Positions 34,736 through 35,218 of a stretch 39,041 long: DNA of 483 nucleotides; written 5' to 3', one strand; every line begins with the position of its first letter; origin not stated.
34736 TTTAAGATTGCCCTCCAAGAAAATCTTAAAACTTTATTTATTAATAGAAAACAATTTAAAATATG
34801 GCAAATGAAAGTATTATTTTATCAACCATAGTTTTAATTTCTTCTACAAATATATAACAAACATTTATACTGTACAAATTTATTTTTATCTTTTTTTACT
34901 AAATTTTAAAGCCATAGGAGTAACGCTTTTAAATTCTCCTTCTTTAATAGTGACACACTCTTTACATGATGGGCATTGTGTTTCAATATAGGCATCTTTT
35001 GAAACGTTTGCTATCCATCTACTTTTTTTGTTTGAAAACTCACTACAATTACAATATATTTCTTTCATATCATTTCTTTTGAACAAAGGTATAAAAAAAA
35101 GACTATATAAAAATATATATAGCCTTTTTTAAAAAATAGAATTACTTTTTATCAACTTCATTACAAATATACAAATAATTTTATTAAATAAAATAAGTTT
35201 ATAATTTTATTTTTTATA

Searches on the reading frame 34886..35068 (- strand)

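Call 60: search_protein_families(library=pfam, proteins=[window:34886-35068:-], max_evalue=0.01)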
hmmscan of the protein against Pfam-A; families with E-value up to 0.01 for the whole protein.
window:34886-35068:- (60 aa): 1 family
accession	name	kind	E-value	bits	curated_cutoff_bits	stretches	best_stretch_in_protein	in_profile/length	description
PF25164.1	CoiA_N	-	0.001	18.9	26.3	1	31-47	19-35/50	Competence protein CoiA, N-terminal domain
